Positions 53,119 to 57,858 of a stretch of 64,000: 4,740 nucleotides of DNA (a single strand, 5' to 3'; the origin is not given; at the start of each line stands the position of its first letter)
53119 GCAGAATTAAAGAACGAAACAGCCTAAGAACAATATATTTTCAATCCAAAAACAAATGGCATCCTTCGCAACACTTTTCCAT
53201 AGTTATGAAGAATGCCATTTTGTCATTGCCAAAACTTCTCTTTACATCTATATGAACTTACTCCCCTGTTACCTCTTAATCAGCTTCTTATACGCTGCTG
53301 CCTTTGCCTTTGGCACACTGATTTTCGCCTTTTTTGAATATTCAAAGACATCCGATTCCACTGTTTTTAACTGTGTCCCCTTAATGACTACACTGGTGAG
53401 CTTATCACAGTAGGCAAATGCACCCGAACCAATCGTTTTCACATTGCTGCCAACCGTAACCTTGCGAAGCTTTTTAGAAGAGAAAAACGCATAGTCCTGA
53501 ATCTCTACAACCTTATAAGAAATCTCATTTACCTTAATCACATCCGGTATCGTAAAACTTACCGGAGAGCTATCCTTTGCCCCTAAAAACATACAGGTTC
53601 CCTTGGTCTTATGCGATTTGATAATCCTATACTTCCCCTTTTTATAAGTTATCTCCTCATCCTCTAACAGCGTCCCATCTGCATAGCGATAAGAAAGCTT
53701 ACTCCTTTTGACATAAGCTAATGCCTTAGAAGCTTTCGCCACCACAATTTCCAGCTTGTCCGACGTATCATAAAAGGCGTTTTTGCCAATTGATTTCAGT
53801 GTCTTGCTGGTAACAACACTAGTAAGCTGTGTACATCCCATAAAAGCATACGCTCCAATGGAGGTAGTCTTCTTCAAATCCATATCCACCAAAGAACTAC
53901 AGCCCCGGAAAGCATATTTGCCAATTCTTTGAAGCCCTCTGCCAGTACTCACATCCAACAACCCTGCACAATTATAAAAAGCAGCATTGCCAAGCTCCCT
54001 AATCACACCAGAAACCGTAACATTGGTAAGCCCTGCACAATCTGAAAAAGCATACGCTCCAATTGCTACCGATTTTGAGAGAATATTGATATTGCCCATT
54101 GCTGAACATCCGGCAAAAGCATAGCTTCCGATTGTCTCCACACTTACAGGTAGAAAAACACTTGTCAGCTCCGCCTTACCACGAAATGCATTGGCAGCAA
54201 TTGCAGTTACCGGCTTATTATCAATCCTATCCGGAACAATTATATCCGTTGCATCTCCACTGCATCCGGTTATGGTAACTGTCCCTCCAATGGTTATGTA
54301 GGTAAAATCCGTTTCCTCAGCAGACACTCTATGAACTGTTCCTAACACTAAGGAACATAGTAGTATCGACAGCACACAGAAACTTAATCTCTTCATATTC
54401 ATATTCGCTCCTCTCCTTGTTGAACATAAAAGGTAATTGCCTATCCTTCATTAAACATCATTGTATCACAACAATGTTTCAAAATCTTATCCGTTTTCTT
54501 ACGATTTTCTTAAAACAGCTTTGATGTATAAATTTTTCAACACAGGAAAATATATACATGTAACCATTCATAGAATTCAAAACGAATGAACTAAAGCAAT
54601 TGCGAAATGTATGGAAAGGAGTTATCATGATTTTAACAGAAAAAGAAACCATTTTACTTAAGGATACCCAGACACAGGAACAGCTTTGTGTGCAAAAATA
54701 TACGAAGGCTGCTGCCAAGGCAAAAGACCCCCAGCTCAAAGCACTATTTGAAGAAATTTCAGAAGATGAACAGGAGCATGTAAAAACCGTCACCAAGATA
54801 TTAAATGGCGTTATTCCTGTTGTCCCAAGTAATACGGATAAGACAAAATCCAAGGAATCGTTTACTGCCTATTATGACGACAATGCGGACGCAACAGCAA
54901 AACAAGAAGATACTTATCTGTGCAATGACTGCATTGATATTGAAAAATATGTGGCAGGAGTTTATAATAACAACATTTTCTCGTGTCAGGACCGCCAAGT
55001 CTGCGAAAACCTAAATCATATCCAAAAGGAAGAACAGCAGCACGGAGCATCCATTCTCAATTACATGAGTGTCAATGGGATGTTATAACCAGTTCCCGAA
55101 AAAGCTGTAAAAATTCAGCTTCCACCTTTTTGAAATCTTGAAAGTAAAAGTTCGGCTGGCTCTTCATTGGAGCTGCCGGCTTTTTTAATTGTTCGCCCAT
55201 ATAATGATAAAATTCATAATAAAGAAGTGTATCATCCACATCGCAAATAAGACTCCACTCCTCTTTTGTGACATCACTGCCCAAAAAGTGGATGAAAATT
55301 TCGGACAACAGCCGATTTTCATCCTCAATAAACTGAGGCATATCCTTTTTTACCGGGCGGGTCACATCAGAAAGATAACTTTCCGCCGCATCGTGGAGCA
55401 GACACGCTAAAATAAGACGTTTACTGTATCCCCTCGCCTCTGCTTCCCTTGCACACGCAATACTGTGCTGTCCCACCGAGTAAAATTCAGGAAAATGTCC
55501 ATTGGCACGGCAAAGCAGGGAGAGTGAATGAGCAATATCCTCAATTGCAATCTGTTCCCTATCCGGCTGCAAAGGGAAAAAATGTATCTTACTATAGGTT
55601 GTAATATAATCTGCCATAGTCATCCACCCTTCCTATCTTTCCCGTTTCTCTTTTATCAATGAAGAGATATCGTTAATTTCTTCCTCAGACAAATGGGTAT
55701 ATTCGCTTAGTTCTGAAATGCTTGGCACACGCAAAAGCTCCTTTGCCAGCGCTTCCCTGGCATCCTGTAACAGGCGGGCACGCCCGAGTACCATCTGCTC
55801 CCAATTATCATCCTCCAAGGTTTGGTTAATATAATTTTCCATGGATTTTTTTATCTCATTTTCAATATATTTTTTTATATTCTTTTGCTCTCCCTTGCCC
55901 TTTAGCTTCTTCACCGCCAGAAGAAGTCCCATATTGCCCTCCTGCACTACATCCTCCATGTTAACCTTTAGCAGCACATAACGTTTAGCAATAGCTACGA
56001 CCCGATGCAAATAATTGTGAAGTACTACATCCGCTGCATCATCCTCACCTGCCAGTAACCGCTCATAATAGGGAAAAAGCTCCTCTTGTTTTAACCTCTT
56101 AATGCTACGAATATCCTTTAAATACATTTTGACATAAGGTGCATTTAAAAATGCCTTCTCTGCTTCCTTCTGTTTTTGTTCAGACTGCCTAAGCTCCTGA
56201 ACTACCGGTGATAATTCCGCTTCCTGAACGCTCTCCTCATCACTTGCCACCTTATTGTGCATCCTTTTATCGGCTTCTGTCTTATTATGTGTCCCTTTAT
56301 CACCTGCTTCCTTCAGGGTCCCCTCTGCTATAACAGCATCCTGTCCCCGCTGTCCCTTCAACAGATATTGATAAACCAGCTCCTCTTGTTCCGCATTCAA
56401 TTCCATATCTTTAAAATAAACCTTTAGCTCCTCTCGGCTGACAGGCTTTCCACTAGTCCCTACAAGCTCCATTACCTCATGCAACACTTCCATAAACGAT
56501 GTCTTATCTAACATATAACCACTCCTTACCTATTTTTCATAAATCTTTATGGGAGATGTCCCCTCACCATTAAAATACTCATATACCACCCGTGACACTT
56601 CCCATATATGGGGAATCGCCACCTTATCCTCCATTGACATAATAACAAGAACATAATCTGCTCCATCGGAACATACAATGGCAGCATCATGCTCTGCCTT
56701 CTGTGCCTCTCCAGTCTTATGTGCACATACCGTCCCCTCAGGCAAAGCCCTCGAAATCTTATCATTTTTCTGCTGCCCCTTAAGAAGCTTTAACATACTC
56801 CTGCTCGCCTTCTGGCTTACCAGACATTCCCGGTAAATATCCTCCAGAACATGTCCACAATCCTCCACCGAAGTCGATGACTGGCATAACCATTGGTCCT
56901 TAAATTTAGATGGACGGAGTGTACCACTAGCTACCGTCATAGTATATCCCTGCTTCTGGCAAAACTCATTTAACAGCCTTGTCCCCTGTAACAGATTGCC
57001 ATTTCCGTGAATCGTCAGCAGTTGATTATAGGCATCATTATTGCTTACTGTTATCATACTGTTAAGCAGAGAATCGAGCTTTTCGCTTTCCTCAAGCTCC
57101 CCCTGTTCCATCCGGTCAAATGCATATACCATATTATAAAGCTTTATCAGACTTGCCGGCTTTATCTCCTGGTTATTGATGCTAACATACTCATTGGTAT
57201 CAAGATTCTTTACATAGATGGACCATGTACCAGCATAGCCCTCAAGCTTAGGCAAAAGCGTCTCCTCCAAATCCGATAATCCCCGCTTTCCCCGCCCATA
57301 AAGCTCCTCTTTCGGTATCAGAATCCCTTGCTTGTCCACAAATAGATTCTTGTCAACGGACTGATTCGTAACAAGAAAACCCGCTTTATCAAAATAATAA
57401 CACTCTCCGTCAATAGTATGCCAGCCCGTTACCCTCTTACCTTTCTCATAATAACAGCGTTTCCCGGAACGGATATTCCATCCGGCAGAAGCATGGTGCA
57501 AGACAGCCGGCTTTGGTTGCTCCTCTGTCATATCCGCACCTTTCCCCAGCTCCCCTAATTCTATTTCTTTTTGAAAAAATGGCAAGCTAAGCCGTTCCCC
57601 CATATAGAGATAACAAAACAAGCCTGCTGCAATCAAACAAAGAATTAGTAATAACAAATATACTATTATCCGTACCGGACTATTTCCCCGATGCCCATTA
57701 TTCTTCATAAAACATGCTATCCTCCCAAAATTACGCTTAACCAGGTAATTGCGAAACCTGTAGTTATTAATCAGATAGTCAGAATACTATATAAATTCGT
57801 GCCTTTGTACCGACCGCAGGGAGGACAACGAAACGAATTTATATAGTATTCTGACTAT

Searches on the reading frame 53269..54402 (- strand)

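Call 8: search_protein_families(library=pfam, proteins=[window:53269-54402:-], max_evalue=0.001)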
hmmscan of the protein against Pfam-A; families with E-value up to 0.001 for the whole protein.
window:53269-54402:- (377 aa): 2 families
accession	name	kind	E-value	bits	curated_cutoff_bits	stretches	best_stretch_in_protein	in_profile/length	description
PF13306.12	LRR_5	-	5e-50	169.1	27.7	3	66-179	1-111/127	BspA type Leucine rich repeat region (6 copies)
PF13855.12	LRR_8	-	9e-08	32.2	27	0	149-195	6-53/61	Leucine rich repeat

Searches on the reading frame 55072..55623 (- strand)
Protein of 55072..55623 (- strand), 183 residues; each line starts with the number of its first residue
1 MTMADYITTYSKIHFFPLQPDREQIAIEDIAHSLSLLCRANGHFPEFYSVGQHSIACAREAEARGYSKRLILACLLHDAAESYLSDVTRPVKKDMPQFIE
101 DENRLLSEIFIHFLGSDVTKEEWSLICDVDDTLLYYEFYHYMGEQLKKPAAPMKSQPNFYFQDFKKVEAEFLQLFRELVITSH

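Call 15: search_protein_families(library=pfam, proteins=[window:55072-55623:-], max_evalue=0.001)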
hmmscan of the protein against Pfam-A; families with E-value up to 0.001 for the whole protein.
window:55072-55623:- (183 aa): 1 family
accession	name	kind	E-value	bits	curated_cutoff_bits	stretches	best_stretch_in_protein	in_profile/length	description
PF13023.12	HD_3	-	0.00023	21.5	22.5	1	50-118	30-97/165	HD domain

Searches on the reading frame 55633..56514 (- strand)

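Call 15: search_protein_families(library=pfam, proteins=[window:55633-56514:-], max_evalue=0.001)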
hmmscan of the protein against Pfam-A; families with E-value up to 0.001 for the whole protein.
window:55633-56514:- (293 aa): 1 family
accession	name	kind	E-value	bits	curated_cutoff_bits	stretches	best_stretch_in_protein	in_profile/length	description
PF04542.20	Sigma70_r2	-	2.1e-07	31.1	24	1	167-208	4-46/71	Sigma-70 region 2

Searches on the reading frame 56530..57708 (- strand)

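Call 15: search_protein_families(library=pfam, proteins=[window:56530-57708:-], max_evalue=0.001)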
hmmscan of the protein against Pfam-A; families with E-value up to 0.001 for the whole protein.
window:56530-57708:- (392 aa): 2 families
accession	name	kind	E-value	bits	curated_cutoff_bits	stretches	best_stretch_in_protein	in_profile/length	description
PF13354.11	Beta-lactamase2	-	9.1e-36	123.6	22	2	211-357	75-213/214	Beta-lactamase enzyme family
PF19127.6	Choline_bind_3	-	2.6e-05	24.5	27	1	93-118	1-26/47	Choline-binding repeat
